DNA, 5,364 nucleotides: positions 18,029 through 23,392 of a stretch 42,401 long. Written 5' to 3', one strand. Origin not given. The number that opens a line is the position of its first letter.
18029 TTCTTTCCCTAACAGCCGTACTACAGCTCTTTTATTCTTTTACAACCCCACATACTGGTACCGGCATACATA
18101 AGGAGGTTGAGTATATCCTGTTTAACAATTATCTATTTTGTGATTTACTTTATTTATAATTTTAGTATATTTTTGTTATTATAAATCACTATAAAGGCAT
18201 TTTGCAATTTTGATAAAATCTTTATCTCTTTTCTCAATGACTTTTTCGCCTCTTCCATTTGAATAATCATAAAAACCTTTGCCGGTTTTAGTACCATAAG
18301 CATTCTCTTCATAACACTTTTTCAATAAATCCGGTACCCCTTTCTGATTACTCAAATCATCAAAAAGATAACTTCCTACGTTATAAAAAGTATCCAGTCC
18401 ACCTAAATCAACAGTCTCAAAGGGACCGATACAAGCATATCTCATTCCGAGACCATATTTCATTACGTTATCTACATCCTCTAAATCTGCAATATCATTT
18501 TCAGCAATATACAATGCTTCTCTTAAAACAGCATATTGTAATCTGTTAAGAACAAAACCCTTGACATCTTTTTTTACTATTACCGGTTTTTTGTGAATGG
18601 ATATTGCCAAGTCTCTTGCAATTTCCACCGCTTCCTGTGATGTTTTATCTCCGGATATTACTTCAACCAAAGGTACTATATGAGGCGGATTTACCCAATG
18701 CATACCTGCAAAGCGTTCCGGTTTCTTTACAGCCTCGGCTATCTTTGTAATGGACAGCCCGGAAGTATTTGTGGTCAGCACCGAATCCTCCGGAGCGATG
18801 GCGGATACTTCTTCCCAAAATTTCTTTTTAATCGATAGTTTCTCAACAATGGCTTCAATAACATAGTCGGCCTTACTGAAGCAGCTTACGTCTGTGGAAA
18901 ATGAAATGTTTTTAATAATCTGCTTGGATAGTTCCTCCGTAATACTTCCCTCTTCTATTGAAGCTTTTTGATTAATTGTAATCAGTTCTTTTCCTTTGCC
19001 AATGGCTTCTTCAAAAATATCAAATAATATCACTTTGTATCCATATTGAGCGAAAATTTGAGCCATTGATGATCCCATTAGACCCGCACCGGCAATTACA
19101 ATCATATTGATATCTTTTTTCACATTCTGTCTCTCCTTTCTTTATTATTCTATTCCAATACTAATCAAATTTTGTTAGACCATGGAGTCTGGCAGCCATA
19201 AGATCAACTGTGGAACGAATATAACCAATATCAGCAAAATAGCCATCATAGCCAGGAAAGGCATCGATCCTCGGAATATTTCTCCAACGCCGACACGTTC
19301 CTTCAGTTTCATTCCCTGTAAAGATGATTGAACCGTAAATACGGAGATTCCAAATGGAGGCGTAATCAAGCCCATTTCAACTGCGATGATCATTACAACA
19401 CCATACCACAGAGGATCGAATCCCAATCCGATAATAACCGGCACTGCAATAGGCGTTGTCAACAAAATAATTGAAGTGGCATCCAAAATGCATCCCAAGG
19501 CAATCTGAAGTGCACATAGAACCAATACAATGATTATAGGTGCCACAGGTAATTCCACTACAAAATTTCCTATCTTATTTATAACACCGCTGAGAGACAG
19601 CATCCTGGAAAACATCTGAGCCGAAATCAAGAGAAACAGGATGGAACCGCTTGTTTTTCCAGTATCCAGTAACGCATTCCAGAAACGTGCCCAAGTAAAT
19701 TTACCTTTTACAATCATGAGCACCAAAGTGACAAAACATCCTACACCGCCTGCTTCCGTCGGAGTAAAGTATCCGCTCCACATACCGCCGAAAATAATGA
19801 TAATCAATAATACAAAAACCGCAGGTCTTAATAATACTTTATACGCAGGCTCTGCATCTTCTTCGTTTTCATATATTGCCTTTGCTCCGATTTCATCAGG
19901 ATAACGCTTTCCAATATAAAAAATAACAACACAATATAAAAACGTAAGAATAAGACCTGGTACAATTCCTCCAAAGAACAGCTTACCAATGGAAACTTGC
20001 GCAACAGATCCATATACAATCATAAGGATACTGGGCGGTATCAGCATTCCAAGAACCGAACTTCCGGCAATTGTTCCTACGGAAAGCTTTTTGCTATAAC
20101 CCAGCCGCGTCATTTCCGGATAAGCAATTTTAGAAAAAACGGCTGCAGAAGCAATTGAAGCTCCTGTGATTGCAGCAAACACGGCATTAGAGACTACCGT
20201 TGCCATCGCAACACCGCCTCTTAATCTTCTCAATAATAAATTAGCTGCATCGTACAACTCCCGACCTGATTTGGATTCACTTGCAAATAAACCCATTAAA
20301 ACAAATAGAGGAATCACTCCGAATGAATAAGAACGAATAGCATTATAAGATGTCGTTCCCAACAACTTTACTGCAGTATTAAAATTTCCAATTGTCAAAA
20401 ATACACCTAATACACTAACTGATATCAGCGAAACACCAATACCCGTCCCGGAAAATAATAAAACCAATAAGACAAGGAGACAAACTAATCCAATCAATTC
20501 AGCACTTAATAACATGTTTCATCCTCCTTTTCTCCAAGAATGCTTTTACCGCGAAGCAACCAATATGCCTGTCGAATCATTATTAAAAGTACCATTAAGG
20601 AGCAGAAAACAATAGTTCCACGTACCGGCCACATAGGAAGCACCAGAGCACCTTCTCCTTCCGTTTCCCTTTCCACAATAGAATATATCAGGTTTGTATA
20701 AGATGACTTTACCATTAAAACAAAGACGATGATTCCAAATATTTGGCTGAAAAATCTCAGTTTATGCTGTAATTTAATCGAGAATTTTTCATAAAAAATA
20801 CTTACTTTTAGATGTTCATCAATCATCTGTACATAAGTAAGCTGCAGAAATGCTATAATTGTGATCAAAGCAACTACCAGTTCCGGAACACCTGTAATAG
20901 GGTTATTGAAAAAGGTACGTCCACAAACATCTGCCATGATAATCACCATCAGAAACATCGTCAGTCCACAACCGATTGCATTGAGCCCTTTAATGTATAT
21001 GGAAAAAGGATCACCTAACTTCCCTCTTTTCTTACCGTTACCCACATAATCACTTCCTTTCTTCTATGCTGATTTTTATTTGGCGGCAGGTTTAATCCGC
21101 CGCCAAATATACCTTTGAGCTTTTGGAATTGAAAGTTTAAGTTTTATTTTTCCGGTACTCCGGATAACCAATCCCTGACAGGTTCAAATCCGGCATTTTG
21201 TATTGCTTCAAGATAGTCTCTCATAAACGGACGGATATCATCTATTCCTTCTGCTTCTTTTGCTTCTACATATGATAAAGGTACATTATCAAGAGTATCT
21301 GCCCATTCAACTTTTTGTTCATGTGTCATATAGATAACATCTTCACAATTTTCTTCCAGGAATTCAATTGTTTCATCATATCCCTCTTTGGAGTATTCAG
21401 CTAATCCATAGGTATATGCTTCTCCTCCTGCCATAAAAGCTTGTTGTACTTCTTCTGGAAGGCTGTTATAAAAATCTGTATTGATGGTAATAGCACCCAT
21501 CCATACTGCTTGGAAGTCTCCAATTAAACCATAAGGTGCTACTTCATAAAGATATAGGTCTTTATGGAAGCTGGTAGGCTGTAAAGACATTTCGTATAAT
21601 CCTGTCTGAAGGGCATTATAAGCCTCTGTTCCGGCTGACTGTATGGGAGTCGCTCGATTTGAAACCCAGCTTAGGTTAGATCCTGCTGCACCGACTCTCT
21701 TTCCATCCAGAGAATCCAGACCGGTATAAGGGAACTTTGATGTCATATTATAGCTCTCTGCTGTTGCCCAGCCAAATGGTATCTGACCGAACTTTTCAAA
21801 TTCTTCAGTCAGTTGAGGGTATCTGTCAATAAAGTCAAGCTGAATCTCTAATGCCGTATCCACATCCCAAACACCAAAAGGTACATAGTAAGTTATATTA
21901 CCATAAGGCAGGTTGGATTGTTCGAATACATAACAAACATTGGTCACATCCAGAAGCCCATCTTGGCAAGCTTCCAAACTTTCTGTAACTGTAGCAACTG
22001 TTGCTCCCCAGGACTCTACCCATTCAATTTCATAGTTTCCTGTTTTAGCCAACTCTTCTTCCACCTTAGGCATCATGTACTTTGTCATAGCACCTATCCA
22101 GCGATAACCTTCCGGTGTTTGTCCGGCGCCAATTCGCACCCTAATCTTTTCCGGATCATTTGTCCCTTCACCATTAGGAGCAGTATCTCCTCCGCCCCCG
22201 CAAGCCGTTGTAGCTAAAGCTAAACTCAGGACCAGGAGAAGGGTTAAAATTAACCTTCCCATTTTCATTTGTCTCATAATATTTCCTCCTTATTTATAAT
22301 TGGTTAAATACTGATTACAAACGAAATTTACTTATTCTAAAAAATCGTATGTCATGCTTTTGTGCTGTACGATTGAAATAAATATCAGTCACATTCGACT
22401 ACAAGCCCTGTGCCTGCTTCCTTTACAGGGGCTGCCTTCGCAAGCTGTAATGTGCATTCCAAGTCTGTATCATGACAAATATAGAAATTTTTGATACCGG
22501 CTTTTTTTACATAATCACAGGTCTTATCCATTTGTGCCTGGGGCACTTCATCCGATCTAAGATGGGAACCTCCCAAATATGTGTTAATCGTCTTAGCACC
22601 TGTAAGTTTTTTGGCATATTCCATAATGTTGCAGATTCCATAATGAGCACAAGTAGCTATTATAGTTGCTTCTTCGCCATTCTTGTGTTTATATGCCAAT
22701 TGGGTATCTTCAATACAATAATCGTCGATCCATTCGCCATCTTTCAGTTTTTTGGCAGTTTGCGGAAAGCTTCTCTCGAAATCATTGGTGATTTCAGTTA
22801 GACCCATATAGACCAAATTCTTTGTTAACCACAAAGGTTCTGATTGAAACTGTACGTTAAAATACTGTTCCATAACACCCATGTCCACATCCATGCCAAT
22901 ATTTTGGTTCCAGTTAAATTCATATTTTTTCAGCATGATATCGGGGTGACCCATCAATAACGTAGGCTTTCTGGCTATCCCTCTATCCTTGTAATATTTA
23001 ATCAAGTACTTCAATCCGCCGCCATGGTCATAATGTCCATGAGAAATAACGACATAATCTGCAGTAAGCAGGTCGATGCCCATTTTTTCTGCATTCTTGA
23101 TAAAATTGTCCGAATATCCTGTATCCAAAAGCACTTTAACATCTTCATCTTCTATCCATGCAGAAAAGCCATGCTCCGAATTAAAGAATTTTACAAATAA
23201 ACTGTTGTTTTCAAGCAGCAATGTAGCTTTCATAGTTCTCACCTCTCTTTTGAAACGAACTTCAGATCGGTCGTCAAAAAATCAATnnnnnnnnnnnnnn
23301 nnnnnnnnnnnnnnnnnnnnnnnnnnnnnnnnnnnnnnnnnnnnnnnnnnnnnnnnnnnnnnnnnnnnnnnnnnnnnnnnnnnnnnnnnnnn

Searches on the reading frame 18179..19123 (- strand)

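Call 18: search_protein_families(library=pfam, proteins=[window:18179-19123:-], max_evalue=0.00001)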
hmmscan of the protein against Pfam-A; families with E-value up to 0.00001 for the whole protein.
window:18179-19123:- (314 aa): 2 families
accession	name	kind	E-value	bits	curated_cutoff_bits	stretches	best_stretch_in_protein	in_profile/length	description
PF02737.24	3HCDH_N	-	4e-58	196.7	22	1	8-186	2-179/180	3-hydroxyacyl-CoA dehydrogenase, NAD binding domain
PF00725.27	3HCDH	-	5.7e-24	84.9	22.1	1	189-287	1-97/97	3-hydroxyacyl-CoA dehydrogenase, C-terminal domain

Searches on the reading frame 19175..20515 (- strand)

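Call 18: search_protein_families(library=pfam, proteins=[window:19175-20515:-], max_evalue=0.00001)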
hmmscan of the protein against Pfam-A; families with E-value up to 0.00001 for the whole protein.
window:19175-20515:- (446 aa): 1 family
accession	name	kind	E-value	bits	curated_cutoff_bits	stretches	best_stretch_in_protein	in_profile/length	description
PF06808.19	DctM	-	2e-93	313.9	23.8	1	13-437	1-413/413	Tripartite ATP-independent periplasmic transporter, DctM component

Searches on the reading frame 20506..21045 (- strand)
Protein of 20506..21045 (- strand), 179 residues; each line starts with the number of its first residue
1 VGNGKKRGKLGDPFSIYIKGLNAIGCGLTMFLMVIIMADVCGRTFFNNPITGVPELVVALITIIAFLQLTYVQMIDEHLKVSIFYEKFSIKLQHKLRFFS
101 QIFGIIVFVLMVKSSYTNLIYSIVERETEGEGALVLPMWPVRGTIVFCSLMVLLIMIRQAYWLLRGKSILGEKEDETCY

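Call 18: search_protein_families(library=pfam, proteins=[window:20506-21045:-], max_evalue=0.00001)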
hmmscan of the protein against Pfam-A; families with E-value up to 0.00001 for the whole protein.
window:20506-21045:- (179 aa): 1 family
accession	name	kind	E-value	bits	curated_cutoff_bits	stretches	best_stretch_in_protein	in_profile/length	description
PF04290.18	DctQ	-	6.3e-20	71.9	28.3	1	32-164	1-130/132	Tripartite ATP-independent periplasmic transporters, DctQ component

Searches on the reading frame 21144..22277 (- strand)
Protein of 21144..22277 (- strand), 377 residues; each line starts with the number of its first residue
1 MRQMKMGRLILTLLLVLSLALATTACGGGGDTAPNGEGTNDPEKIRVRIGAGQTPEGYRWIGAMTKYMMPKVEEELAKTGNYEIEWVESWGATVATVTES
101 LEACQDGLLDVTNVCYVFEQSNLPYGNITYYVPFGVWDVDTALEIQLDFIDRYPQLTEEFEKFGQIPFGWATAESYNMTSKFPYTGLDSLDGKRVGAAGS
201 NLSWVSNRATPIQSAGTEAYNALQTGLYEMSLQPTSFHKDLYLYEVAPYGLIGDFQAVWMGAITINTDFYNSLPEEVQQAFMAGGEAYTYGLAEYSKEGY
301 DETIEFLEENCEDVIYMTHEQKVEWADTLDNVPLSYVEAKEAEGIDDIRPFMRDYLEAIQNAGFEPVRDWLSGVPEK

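Call 18: search_protein_families(library=pfam, proteins=[window:21144-22277:-], max_evalue=0.00001)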
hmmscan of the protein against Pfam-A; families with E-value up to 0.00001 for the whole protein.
window:21144-22277:- (377 aa): 1 family
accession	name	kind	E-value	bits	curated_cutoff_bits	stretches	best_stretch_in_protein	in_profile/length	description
PF03480.18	DctP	-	8.5e-14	52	23.4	1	95-332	41-278/286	Bacterial extracellular solute-binding protein, family 7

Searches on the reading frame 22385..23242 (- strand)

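Call 18: search_protein_families(library=pfam, proteins=[window:22385-23242:-], max_evalue=0.00001)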
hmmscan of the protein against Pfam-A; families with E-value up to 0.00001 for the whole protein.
window:22385-23242:- (285 aa): 1 family
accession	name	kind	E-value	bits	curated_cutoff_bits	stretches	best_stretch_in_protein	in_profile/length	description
PF00753.33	Lactamase_B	-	5.5e-13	49.7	22.7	1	25-106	6-89/196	Metallo-beta-lactamase superfamily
